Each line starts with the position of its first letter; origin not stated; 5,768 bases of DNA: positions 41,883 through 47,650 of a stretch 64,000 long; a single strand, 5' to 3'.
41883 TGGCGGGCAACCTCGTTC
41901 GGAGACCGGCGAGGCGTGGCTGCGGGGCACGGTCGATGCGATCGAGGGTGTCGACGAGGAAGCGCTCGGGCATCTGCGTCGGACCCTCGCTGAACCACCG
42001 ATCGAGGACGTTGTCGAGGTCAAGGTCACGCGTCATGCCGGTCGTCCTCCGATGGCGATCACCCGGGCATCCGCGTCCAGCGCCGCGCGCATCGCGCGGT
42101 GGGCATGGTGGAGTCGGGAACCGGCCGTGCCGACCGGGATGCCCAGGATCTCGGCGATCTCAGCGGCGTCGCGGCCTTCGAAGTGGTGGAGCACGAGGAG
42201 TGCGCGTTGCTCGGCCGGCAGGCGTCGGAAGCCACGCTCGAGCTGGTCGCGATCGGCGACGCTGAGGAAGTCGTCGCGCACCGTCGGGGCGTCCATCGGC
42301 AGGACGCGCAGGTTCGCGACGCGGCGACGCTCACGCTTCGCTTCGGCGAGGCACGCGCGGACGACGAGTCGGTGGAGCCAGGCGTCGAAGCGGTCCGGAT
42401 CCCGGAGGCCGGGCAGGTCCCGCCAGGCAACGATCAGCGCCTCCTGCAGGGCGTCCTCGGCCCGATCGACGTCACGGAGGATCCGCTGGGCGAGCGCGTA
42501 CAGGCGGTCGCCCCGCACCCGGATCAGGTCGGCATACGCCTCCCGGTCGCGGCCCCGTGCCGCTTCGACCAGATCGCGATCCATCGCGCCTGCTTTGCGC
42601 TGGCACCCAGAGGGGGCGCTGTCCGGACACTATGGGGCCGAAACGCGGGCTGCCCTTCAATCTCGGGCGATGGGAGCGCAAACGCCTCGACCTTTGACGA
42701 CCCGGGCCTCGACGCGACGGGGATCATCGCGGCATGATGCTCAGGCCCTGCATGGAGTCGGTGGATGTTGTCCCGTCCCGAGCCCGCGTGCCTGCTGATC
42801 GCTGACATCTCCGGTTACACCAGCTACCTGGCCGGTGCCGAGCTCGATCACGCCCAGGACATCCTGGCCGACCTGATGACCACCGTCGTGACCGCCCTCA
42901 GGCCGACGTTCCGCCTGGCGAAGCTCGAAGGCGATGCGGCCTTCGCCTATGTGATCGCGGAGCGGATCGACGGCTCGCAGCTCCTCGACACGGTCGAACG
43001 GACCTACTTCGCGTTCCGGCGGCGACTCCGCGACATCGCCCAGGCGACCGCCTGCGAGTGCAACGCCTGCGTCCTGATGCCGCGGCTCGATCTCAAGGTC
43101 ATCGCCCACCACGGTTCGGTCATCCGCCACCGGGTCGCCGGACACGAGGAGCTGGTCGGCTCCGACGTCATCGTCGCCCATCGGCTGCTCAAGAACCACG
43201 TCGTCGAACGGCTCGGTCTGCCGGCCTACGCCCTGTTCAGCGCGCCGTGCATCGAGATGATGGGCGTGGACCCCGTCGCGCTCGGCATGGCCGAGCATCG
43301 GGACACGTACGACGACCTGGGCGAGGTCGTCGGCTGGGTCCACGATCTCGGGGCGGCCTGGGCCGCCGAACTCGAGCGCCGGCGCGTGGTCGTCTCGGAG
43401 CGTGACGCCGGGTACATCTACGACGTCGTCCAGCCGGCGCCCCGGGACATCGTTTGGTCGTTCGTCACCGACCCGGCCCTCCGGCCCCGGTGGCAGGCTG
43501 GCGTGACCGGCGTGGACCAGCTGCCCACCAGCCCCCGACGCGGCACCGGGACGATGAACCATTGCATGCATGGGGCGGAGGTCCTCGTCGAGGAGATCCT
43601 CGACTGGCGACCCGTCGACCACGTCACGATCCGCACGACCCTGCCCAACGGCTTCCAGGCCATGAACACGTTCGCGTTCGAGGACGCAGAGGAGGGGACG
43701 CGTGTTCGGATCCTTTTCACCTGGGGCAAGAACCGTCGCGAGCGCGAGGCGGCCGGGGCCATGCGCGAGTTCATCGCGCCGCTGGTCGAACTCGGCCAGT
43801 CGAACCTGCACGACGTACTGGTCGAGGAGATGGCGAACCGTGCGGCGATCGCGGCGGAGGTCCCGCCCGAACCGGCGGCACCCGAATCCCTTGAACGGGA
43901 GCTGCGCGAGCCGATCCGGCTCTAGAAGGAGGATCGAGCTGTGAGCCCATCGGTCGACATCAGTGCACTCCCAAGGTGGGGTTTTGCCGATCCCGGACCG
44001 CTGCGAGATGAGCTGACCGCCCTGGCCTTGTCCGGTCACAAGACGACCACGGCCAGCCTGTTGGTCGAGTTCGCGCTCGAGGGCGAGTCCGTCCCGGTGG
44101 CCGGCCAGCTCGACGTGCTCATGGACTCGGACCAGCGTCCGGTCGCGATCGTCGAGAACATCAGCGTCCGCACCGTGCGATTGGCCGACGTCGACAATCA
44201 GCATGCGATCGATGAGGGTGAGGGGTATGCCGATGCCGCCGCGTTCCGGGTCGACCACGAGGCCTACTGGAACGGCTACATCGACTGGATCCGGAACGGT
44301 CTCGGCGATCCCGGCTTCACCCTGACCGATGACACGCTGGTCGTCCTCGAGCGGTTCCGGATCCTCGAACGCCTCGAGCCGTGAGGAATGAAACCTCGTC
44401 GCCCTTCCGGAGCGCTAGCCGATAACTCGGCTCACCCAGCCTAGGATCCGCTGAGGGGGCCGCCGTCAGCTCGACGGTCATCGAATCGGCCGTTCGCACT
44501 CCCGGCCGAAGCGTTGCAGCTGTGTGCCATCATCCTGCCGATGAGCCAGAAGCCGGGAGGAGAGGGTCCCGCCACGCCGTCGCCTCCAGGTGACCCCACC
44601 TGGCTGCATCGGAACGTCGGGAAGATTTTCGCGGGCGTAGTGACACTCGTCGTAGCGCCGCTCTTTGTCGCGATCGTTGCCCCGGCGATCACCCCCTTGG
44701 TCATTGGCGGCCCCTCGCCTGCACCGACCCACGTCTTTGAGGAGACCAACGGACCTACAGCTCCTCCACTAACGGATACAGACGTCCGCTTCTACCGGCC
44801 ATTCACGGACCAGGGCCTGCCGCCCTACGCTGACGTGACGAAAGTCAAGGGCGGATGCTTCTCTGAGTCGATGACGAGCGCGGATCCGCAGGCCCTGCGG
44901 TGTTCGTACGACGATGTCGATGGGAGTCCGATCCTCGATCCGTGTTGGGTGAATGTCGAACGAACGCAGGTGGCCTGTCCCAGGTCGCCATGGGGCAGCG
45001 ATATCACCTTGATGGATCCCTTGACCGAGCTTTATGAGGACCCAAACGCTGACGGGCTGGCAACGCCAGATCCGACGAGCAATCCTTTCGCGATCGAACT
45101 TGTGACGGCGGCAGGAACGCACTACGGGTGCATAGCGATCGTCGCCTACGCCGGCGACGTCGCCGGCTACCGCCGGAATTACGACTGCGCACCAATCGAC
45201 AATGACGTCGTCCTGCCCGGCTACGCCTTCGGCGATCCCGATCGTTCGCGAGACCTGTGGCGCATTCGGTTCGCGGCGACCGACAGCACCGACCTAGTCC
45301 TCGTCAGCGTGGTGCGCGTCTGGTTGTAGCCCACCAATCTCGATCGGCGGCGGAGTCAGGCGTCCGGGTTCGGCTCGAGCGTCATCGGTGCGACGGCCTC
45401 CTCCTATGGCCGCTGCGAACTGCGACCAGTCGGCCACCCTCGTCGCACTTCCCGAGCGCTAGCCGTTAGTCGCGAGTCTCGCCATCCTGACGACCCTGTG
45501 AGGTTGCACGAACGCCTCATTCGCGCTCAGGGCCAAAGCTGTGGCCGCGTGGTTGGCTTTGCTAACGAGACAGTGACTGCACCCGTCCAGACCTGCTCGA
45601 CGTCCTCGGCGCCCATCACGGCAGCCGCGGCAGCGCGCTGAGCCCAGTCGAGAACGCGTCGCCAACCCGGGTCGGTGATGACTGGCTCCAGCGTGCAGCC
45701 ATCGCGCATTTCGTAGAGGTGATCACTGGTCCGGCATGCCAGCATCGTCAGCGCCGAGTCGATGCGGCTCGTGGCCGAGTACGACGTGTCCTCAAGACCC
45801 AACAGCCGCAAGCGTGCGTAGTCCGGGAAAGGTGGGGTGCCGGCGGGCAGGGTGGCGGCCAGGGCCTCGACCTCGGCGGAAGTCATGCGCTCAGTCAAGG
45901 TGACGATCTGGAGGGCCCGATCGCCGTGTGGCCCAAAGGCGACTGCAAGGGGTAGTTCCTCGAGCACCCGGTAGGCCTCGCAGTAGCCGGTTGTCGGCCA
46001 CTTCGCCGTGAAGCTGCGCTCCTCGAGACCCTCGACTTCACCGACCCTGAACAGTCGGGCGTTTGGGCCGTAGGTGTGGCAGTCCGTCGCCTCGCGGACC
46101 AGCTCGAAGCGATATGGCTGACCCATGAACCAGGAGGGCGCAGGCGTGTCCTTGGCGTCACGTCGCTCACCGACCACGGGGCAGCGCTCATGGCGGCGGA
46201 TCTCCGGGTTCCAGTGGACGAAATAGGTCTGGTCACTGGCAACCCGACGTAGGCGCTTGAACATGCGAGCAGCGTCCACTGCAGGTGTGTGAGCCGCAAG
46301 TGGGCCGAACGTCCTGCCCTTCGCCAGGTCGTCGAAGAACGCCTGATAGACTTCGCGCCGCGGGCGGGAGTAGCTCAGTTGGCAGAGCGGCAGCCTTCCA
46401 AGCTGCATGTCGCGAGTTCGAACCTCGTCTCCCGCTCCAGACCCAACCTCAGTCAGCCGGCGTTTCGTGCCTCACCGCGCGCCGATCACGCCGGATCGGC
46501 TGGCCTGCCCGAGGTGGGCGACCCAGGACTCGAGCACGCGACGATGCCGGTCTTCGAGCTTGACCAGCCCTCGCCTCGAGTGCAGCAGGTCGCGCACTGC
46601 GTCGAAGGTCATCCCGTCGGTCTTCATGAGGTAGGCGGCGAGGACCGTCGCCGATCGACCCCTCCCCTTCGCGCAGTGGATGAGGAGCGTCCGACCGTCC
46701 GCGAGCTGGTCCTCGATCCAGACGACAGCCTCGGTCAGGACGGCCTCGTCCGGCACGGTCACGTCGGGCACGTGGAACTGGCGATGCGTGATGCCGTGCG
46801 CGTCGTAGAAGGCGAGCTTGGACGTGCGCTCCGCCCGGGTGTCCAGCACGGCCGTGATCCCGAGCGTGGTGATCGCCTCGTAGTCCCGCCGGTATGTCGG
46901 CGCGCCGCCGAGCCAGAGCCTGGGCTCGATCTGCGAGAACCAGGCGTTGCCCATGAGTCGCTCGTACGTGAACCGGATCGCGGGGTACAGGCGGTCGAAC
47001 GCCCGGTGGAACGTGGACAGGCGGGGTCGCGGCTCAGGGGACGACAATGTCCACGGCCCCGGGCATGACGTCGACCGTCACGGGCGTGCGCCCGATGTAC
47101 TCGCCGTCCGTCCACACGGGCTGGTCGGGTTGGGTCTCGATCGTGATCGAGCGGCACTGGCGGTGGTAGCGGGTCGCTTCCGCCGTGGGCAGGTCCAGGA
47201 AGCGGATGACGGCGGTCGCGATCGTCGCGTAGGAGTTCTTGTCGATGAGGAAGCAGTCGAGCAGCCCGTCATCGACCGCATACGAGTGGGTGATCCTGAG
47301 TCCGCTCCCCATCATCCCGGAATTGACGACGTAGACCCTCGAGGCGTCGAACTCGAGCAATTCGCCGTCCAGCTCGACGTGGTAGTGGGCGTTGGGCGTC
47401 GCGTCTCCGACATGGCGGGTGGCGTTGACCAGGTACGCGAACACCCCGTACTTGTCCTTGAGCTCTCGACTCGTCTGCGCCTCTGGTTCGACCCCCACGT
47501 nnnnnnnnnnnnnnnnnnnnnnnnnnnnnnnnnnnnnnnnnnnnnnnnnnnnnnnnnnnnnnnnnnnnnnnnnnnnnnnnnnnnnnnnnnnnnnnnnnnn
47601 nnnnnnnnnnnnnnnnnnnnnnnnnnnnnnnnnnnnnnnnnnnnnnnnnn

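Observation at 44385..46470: Lower-GC patch of hypothetical genes next to tRNA-Gly(UCC), one gene bracketed by ~31-bp imperfect direct repeats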

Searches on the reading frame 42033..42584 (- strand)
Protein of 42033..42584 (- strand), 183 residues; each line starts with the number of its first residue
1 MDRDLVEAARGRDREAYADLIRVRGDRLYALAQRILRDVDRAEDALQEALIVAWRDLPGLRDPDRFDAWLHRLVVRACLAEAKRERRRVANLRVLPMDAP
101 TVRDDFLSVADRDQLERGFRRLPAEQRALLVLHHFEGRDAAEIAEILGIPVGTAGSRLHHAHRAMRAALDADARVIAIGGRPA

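Call 7: search_protein_families(library=pfam, proteins=[window:42033-42584:-], max_evalue=0.01)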
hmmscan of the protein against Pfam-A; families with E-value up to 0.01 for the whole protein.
window:42033-42584:- (183 aa): 4 families
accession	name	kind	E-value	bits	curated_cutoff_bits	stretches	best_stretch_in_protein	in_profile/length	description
PF08281.18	Sigma70_r4_2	-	9.3e-14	51.3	25.7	1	113-163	2-52/54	Sigma-70, region 4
PF04542.20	Sigma70_r2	-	2.2e-11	43.8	24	1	22-88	3-71/71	Sigma-70 region 2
PF04545.22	Sigma70_r4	-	3.3e-08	33.4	24.1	1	120-166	3-49/50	Sigma-70, region 4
PF07638.17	Sigma70_ECF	-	0.00022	21.6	21.1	1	5-169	7-183/185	ECF sigma factor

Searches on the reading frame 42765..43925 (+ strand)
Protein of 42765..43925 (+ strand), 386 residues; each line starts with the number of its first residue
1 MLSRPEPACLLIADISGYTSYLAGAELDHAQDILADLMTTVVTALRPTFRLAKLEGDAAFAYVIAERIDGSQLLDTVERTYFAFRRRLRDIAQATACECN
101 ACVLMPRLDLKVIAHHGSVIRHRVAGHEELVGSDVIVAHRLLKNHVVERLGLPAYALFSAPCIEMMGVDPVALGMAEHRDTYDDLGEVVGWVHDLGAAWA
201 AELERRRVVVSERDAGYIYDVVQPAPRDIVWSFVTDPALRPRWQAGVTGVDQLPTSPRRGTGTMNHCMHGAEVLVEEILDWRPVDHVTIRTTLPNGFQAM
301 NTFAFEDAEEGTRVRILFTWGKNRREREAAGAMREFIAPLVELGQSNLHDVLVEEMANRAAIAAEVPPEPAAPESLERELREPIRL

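Call 7: search_protein_families(library=pfam, proteins=[window:42765-43925:+], max_evalue=0.01)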
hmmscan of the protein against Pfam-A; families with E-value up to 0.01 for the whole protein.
window:42765-43925:+ (386 aa): 3 families
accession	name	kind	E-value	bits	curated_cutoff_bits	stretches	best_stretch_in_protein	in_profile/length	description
PF10851.13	DUF2652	-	4.8e-30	104.4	22.1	1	35-147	2-114/118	Protein of unknown function (DUF2652)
PF10604.15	Polyketide_cyc2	-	3.6e-10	40.7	27.4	1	224-348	11-137/142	Polyketide cyclase / dehydrase and lipid transport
PF08327.17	AHSA1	-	0.0029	18.3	22.1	1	225-335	2-115/125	Activator of Hsp90 ATPase homolog 1-like protein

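Call 34: find_homologous_proteins(query=window:42765-43925:+)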
Query window:42765-43925:+ (386 aa): 4832 proteins with E <= 0.001 among 8000 candidates; the best 120 are listed.
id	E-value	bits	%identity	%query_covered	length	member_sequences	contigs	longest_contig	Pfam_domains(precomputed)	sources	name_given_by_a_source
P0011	4.0e-257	871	100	100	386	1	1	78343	PF10851.14,PF10604.16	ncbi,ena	-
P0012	2.1e-240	816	93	100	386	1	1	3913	PF10851.14,PF10604.16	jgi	jgi:uncharacterized protein YndB with AHSA1/START domain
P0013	3.2e-238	808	93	100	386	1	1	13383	PF10851.14,PF10604.16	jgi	jgi:uncharacterized protein YndB with AHSA1/START domain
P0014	3.3e-238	808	92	100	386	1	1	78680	PF10851.14,PF10604.16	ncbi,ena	-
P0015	3.6e-238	808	92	100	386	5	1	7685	PF10851.14,PF10604.16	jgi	jgi:uncharacterized protein YndB with AHSA1/START domain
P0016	4.5e-222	755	84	100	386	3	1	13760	PF10851.14,PF10604.16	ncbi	-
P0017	5.5e-222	755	84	100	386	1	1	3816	PF10851.14,PF10604.16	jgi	jgi:uncharacterized protein YndB with AHSA1/START domain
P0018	3.0e-220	749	83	100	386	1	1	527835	PF10851.14,PF10604.16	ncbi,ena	-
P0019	2.1e-218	743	84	99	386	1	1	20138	PF10851.14,PF10604.16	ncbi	-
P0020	3.1e-217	739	83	100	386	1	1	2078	PF10851.14,PF10604.16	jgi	jgi:uncharacterized protein YndB with AHSA1/START domain/class 3 adenylate cyclase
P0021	1.1e-215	734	82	100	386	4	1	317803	PF10851.14,PF10604.16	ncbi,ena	-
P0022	1.8e-214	730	82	100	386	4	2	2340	PF10851.14,PF10604.16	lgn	-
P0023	2.4e-214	730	82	100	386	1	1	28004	PF10851.14,PF10604.16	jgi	jgi:uncharacterized protein YndB with AHSA1/START domain/class 3 adenylate cyclase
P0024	3.5e-212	723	80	99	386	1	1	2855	PF10851.14,PF10604.16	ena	-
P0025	8.8e-212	721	80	100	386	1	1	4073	PF10851.14,PF10604.16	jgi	jgi:uncharacterized protein YndB with AHSA1/START domain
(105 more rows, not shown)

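Call 35: find_encoding_contigs(protein=P0014, flank=10000, max_places=2)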
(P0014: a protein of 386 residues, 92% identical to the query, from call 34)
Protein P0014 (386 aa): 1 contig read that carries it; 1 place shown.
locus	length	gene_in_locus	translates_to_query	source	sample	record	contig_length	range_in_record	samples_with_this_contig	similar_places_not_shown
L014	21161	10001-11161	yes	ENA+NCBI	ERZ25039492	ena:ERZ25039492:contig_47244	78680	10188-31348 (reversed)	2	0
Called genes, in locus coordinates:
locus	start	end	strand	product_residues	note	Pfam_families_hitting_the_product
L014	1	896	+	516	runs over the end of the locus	-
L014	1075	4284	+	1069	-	PF07995:GSDH, PF17963:Big_9, PF24517:CBM96, PF17892:Cadherin_5 (weak), PF17963:Big_9, PF17803:Cadherin_4 (weak), PF17963:Big_9, PF24517:CBM96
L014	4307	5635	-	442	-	-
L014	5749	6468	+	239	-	PF00106:adh_short, PF08659:KR, PF13460:NAD_binding_10 (weak), PF13561:adh_short_C2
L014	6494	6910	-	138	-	PF08837:DUF1810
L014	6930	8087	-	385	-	-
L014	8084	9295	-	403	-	-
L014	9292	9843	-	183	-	PF04542:Sigma70_r2, PF08281:Sigma70_r4_2, PF04545:Sigma70_r4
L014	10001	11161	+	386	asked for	PF10851:DUF2652, PF10604:Polyketide_cyc2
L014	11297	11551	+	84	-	-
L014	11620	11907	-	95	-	-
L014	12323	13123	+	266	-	-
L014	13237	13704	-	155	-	PF22741:PTP-NADK (weak), PF22784:PTP-SAK, PF00782:DSPc, PF22785:Tc-R-P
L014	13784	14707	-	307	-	PF00781:DAGK_cat, PF19279:YegS_C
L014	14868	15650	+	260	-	PF00106:adh_short, PF08659:KR, PF13561:adh_short_C2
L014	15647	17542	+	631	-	PF00933:Glyco_hydro_3, PF01915:Glyco_hydro_3_C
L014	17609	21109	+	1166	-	PF13191:AAA_16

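Call 36: find_encoding_contigs(protein=P0018, flank=10000, max_places=2)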
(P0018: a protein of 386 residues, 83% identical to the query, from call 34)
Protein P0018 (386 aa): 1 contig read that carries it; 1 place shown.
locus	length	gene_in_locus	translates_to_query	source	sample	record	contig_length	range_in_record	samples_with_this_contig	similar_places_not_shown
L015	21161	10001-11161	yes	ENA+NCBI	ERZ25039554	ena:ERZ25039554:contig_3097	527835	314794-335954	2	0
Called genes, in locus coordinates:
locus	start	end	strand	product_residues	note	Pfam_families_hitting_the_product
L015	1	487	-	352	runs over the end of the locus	PF02653:BPD_transp_2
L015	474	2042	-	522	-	PF00005:ABC_tran, PF13304:AAA_21 (faint), PF00005:ABC_tran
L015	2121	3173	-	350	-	PF00532:Peripla_BP_1, PF13407:Peripla_BP_4, PF13377:Peripla_BP_3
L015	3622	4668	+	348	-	PF00356:LacI, PF13407:Peripla_BP_4, PF00532:Peripla_BP_1, PF13377:Peripla_BP_3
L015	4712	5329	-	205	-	PF00440:TetR_N, PF17754:TetR_C_14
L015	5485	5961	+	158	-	-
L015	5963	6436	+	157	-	PF00258:Flavodoxin_1 (weak), PF12724:Flavodoxin_5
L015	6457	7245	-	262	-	PF00005:ABC_tran, PF02463:SMC_N (weak), PF13304:AAA_21 (faint)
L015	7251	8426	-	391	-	PF12704:MacB_PCD, PF02687:FtsX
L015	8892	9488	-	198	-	PF24252:CdrL_M (faint), PF13686:DrsE_2, PF02635:DsrE (faint)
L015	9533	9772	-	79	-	PF01206:TusA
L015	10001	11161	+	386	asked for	PF10851:DUF2652, PF10604:Polyketide_cyc2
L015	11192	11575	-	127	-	-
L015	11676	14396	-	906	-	PF00690:Cation_ATPase_N, PF00122:E1-E2_ATPase, PF00702:Hydrolase, PF13246:Cation_ATPase, PF12710:HAD (faint), PF00689:Cation_ATPase_C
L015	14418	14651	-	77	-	PF13453:Zn_ribbon_TFIIB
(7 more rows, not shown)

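Call 37: find_encoding_contigs(protein=P0013, flank=10000, max_places=2)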
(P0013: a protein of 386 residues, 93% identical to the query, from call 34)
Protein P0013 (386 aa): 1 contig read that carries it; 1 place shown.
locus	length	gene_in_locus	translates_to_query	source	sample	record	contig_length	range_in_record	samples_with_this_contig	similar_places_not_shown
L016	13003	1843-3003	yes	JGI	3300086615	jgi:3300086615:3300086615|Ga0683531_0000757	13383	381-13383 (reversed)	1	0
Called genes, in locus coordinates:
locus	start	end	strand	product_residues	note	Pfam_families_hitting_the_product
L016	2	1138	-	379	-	?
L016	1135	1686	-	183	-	PF04542:Sigma70_r2, PF08281:Sigma70_r4_2, PF04545:Sigma70_r4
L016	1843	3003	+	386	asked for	PF10851:DUF2652, PF10604:Polyketide_cyc2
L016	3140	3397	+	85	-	-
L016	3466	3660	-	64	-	-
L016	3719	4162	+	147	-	PF04266:ASCH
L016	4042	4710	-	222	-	-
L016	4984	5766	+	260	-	PF00106:adh_short, PF08659:KR, PF13561:adh_short_C2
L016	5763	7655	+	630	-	PF00933:Glyco_hydro_3, PF01915:Glyco_hydro_3_C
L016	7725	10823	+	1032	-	PF13191:AAA_16, PF00196:GerE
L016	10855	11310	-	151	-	-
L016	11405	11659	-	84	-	-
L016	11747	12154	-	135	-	PF00190:Cupin_1 (weak), PF05899:Cupin_3, PF07883:Cupin_2, PF02311:AraC_binding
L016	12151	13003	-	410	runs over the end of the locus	?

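Call 88: search_protein_families(library=pfam, proteins=[L014:11297-11551:+, L014:11620-12063:-], max_evalue=0.01)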
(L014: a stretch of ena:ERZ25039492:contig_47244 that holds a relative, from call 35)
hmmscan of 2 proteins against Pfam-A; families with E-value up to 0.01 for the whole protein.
L014:11297-11551:+ (84 aa): 8 families
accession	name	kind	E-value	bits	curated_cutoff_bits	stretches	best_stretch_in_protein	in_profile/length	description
PF07332.16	Phage_holin_3_6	-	0.00091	19.7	28.4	1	10-64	47-99/116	Putative Actinobacterial Holin-X, holin superfamily III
PF14012.11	DUF4229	-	0.0017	18.8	27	1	9-72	9-66/68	Protein of unknown function (DUF4229)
PF11846.14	Wzy_C_2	-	0.0027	18.1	28.5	1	12-82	27-101/191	Virulence factor membrane-bound polymerase, C-terminal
PF01769.21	MgtE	-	0.004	17.8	27.6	1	5-60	46-96/125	Divalent cation transporter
PF09858.14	DUF2085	-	0.0049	17.7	25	1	4-57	21-69/90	Predicted membrane protein (DUF2085)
PF19865.4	DUF6338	-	0.0049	16.9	26.5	1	12-66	55-113/205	Family of unknown function (DUF6338)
PF24195.1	DUF7420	-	0.0051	17.4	27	1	12-74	56-123/124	Family of unknown function (DUF7420)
PF25587.1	Rv2743c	-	0.0078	16.3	27.7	1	8-64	33-88/237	Rv2743c family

L014:11620-12063:- (147 aa): 0 families

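Call 93: list_cluster_members(proteins=[P0011, P0014, P0002, P0010])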
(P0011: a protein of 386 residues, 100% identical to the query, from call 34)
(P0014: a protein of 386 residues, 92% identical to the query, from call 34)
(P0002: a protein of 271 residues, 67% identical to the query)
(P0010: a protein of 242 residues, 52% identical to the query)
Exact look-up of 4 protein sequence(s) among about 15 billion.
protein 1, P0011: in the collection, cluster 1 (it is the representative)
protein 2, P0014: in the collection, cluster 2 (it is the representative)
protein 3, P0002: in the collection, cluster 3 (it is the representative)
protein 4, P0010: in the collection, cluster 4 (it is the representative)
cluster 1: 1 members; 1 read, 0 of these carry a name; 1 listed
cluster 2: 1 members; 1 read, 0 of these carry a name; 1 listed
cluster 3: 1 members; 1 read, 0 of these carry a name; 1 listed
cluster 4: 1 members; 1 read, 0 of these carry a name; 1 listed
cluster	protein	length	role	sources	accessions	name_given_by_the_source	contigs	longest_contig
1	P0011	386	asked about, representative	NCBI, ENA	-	-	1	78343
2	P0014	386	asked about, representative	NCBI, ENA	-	-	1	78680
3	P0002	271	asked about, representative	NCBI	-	-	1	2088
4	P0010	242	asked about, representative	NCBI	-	-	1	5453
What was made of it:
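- Tried and rejected: The cluster look-up gave no names (call 93).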

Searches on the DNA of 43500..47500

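Call 8: search_rna_families(source=window, start=43500, end=47500, threshold=evalue, max_evalue=1)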
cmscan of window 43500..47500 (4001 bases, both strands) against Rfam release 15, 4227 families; matches with E-value up to 1: 1.
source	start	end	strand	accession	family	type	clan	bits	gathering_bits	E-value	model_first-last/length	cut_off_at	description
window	46364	46436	+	RF00005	tRNA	Gene; tRNA;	CL00001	68.8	29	4.3e-14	1-71/71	no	tRNA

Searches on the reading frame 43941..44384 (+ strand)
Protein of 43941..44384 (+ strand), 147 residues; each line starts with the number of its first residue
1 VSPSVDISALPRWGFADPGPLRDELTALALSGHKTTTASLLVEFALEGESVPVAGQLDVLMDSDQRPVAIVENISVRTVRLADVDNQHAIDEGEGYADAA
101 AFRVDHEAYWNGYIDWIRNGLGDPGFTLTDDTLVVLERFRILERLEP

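Call 7: search_protein_families(library=pfam, proteins=[window:43941-44384:+], max_evalue=0.01)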
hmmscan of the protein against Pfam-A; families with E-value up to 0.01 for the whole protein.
window:43941-44384:+ (147 aa): 1 family
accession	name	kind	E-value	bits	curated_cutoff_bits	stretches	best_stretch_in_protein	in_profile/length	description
PF04266.20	ASCH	-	6.9e-13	49.6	21.2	1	22-142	4-102/103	ASCH domain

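Call 83: find_encoding_contigs(protein=window:43941-44384:+, flank=6000, max_places=10)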
Protein window:43941-44384:+ (147 aa): 2 contigs read that carry it; 2 places shown.
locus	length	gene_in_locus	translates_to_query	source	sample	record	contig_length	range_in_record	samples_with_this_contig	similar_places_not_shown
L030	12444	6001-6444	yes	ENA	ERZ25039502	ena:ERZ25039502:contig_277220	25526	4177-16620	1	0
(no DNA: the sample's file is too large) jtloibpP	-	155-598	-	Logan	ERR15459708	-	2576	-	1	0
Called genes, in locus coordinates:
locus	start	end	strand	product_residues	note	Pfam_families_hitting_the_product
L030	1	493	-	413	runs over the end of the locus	-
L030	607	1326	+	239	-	PF00106:adh_short, PF08659:KR, PF13460:NAD_binding_10 (faint), PF13561:adh_short_C2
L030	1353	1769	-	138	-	PF08837:DUF1810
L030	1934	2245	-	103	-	-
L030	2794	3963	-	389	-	-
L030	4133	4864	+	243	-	-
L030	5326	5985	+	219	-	PF10604:Polyketide_cyc2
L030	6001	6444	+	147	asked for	PF04266:ASCH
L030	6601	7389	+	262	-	-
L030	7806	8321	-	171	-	-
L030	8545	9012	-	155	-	PF22784:PTP-SAK, PF00782:DSPc, PF22785:Tc-R-P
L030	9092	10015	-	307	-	PF00781:DAGK_cat, PF19279:YegS_C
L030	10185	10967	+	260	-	PF00106:adh_short, PF08659:KR, PF13561:adh_short_C2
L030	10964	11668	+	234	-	PF00933:Glyco_hydro_3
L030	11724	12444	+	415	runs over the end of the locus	PF00933:Glyco_hydro_3, PF01915:Glyco_hydro_3_C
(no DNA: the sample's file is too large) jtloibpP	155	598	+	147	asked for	PF04266:ASCH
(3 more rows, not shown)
